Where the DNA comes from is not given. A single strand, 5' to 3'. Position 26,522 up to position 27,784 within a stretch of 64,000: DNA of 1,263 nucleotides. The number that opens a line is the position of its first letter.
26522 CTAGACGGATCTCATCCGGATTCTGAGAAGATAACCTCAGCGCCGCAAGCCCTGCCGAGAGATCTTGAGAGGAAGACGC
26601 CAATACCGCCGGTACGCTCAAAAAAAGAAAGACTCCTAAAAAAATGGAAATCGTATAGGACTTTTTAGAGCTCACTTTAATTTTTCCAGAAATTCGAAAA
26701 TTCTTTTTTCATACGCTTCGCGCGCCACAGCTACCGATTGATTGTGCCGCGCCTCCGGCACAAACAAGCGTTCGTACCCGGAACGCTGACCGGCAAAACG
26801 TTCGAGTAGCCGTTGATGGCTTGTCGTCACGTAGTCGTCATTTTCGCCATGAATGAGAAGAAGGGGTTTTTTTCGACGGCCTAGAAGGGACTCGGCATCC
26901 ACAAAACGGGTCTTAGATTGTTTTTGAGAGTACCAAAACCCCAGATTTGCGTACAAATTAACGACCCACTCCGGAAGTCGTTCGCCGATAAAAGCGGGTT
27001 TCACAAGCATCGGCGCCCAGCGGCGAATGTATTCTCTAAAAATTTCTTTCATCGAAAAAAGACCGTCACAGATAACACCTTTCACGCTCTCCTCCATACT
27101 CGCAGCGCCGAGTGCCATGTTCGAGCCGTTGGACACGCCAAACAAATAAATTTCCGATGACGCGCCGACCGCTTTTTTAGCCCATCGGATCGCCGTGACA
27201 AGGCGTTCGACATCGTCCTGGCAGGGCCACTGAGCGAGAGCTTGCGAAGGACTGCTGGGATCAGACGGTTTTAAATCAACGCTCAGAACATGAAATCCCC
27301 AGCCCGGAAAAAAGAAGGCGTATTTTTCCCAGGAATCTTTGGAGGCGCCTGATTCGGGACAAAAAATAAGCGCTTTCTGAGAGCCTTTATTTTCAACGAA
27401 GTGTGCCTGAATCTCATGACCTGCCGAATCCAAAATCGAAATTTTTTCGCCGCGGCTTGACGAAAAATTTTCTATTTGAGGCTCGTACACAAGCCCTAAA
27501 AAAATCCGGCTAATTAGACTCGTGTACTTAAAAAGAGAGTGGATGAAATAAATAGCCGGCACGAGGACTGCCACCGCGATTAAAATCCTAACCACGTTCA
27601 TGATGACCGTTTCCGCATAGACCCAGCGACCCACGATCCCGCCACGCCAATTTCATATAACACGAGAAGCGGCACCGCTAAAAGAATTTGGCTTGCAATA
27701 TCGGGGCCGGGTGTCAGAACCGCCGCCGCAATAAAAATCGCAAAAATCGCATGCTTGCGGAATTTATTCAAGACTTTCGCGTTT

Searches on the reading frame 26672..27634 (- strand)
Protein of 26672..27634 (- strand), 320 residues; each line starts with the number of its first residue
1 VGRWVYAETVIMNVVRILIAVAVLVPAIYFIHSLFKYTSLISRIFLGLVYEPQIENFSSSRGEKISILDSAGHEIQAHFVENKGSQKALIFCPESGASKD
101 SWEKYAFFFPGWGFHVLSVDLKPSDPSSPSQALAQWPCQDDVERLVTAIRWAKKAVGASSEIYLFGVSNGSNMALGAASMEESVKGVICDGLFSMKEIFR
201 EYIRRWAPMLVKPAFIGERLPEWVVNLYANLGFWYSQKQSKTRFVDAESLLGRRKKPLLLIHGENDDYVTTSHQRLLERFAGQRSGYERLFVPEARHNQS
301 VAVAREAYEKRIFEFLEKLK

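Call 30: search_protein_families(library=ncbifam, proteins=[window:26672-27634:-], max_evalue=0.001)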
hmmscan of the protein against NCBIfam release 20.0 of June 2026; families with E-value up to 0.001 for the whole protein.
window:26672-27634:- (320 aa): 0 families

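Call 63: search_protein_families(library=pfam, proteins=[window:26672-27634:-], max_evalue=0.001)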
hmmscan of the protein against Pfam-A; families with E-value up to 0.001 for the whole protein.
window:26672-27634:- (320 aa): 4 families
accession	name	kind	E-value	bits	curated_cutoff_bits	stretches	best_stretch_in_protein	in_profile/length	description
PF00561.26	Abhydrolase_1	-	8.4e-07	29.3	25.8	0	88-206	2-106/245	alpha/beta hydrolase fold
PF00326.27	Peptidase_S9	-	4e-06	26.9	22.6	1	140-318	43-208/213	Prolyl oligopeptidase family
PF12146.15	Hydrolase_4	-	0.0001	22.1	27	0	247-297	183-232/239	Serine aminopeptidase, S33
PF12697.13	Abhydrolase_6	-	0.00045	21.4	26.3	1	96-301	6-206/217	Alpha/beta hydrolase family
